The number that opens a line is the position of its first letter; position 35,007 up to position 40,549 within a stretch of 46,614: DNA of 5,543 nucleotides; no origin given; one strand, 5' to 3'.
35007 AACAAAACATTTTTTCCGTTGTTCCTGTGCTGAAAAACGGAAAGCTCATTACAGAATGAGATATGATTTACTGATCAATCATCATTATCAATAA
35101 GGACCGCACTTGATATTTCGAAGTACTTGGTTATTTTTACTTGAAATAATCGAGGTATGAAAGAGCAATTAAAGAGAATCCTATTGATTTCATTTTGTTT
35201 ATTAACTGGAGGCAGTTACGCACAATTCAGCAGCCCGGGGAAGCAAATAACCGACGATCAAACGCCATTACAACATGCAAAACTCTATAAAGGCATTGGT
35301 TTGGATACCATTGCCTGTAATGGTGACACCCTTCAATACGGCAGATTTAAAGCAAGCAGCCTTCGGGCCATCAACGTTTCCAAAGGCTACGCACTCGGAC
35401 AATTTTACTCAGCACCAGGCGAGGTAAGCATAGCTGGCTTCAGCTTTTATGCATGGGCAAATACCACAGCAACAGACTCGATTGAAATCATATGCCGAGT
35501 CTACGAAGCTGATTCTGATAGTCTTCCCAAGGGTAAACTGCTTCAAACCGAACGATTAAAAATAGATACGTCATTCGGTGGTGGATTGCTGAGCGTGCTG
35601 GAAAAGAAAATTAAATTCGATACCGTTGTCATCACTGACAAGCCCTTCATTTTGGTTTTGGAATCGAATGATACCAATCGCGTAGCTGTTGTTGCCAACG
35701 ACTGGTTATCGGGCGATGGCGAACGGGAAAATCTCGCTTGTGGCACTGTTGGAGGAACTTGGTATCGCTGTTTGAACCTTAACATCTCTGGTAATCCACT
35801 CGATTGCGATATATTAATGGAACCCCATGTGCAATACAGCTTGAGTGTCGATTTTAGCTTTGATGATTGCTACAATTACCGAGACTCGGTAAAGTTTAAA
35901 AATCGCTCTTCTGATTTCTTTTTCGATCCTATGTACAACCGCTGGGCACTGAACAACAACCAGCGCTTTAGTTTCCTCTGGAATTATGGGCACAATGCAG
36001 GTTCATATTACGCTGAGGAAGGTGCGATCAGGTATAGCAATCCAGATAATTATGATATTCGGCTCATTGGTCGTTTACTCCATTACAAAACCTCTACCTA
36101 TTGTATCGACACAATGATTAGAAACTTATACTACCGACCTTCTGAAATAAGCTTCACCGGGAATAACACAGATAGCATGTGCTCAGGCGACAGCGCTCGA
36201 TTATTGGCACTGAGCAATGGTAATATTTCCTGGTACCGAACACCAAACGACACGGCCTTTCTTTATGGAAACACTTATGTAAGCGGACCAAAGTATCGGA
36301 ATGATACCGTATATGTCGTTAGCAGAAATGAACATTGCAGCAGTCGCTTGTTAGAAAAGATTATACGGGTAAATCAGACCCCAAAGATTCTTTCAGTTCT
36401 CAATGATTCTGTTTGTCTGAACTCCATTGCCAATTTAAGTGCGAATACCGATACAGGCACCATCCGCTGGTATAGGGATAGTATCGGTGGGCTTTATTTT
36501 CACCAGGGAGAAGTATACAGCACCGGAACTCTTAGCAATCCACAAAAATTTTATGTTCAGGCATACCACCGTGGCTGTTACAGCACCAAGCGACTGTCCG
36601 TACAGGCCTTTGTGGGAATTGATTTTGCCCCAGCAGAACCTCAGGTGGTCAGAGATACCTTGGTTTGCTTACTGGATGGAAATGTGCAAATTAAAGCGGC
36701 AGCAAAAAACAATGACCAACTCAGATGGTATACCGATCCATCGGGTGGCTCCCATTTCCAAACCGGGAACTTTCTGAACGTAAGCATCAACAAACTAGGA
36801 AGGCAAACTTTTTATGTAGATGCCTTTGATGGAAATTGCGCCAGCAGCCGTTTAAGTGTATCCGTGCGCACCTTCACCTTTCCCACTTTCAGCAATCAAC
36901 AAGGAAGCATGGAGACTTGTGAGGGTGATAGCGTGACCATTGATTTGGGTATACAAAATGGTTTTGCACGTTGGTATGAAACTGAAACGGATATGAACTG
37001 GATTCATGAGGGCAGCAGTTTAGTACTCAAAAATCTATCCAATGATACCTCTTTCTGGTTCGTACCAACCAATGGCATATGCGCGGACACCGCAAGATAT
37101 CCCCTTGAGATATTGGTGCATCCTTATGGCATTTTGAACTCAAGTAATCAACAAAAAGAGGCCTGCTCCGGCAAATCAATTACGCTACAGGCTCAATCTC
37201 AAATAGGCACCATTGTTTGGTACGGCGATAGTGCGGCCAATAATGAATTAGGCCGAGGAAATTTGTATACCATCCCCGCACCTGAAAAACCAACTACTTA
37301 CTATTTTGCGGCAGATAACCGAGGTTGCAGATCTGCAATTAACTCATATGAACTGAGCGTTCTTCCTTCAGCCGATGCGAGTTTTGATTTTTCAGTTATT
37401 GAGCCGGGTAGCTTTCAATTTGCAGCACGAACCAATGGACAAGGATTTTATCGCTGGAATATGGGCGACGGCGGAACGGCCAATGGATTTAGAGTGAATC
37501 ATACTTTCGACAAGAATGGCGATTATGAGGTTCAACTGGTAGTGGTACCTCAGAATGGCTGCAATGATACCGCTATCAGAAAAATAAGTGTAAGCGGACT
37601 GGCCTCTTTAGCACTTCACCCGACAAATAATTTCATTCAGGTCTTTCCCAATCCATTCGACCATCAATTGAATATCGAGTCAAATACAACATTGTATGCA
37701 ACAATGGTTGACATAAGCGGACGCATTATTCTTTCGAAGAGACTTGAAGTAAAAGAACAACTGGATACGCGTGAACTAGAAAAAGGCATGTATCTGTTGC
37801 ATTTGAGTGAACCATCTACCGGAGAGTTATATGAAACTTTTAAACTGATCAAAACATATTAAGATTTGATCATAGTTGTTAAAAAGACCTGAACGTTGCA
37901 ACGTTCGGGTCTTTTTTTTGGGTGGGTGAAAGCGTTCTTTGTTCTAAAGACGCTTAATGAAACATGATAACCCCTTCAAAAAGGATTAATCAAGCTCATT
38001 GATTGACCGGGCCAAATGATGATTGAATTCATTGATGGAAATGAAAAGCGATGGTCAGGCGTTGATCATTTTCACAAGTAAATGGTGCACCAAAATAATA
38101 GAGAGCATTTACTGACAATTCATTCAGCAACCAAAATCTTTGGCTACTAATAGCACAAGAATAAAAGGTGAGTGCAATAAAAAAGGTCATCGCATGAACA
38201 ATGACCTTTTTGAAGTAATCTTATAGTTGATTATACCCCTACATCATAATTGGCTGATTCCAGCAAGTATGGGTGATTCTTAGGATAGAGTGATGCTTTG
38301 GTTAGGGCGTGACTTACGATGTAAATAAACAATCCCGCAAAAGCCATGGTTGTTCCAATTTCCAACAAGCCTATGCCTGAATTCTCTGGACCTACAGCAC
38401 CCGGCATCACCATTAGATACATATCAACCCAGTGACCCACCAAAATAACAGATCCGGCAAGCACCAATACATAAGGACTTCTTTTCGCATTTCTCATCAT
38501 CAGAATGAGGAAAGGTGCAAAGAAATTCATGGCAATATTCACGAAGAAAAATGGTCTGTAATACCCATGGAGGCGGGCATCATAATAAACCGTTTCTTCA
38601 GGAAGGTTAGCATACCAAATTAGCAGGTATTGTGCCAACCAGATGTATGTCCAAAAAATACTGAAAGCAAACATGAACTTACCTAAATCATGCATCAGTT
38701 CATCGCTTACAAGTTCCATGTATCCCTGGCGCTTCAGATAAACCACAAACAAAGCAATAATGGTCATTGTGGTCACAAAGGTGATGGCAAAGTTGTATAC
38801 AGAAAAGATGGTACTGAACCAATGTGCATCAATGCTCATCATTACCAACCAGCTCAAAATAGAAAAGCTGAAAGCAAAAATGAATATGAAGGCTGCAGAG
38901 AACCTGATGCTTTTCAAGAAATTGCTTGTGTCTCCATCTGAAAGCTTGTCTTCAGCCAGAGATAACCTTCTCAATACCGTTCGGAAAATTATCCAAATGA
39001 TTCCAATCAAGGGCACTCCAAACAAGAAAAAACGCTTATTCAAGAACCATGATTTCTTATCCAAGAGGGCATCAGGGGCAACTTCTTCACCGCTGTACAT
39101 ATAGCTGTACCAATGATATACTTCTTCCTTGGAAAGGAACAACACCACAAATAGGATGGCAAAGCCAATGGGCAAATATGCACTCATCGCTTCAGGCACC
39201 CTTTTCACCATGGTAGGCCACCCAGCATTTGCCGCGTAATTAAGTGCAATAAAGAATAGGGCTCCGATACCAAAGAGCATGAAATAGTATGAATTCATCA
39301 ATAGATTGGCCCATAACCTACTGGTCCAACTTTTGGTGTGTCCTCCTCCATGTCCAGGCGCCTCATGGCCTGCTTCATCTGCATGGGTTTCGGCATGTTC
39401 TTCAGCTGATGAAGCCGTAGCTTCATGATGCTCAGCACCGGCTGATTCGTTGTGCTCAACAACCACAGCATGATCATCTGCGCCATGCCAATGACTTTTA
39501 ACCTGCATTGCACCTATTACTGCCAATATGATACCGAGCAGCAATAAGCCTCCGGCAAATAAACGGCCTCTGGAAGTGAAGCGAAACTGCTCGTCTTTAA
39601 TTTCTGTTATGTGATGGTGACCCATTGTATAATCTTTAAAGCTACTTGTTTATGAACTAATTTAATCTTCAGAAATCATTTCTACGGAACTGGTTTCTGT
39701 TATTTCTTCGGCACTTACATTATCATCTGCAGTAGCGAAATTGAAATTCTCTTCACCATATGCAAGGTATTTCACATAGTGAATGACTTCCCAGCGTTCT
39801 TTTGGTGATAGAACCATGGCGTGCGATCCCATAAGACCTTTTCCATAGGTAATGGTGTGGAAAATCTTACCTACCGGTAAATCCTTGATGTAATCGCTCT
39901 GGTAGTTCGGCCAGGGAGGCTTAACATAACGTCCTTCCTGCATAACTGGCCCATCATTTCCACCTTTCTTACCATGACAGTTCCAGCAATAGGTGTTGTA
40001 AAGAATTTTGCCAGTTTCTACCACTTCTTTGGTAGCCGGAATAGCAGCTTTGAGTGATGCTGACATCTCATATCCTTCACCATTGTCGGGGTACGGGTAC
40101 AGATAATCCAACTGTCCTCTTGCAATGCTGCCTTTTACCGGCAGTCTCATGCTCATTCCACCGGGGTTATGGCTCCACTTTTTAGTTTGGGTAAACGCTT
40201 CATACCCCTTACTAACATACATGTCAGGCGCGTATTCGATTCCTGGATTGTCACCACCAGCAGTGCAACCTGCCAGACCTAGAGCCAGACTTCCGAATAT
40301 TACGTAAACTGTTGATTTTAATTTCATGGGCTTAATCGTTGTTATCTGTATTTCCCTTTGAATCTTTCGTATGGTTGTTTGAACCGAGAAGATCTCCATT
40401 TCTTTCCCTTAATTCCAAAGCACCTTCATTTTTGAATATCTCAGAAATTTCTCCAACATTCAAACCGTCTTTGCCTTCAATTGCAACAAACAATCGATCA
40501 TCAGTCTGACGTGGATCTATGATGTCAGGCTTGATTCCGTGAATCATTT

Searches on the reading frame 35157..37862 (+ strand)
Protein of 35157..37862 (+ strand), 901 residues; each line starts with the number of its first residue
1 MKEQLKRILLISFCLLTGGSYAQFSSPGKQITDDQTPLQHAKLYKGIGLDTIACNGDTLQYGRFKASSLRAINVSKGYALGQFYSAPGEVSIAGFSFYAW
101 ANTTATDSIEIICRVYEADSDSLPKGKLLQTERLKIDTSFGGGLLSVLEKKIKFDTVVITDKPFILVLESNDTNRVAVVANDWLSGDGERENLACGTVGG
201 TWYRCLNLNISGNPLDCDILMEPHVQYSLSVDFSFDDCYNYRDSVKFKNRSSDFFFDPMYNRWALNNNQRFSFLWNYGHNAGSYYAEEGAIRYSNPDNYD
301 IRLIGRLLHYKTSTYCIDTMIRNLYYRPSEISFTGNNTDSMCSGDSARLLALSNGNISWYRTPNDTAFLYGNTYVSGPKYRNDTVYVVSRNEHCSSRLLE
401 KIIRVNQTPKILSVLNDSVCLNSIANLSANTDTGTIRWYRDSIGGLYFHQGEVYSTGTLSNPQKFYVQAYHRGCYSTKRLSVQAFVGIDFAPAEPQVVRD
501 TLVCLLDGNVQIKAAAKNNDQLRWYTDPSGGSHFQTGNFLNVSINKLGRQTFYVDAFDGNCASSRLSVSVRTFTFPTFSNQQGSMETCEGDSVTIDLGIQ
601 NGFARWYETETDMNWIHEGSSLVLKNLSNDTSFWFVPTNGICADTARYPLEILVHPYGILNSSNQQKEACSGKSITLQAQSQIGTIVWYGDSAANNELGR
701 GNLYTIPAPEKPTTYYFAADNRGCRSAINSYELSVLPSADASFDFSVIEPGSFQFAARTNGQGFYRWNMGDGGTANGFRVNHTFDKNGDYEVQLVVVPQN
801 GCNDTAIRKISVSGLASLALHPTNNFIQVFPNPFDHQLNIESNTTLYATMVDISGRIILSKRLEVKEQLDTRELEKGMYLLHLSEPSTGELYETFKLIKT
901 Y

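Call 87: search_protein_families(library=pfam, proteins=[window:35157-37862:+], max_evalue=0.00001)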
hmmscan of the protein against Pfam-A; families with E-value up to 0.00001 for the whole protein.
window:35157-37862:+ (901 aa): 4 families
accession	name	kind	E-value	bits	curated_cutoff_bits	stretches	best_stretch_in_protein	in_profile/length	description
PF19081.6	Ig_7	-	4.5e-52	174.7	27.3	4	415-486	8-82/84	Ig-like domain CHU_C associated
PF18911.6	PKD_4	-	7.5e-13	48.8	27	1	737-810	4-83/85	PKD domain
PF18962.6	Por_Secre_tail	-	9.2e-09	35.9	27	1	829-885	1-64/75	Secretion system C-terminal sorting domain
PF00801.26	PKD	-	4.8e-07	30.1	23.5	1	765-800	32-69/80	PKD domain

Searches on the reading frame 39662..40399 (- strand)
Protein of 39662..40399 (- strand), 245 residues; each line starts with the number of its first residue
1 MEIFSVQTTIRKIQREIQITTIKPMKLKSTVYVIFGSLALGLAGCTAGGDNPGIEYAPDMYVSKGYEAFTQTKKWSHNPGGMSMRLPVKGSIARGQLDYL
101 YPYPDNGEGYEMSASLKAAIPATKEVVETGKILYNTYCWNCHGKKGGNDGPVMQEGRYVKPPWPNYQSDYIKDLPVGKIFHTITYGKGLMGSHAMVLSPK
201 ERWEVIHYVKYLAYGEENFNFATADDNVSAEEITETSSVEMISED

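Call 87: search_protein_families(library=pfam, proteins=[window:39662-40399:-], max_evalue=0.00001)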
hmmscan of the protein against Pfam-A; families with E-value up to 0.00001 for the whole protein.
window:39662-40399:- (245 aa): 2 families
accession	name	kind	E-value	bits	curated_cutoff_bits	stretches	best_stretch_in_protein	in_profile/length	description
PF13442.11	Cytochrome_CBB3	-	2.4e-10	41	27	1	127-209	3-68/68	Cytochrome C oxidase, cbb3-type, subunit III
PF00034.26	Cytochrom_C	-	9.6e-06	27.3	21.3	0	127-212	1-89/90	Cytochrome c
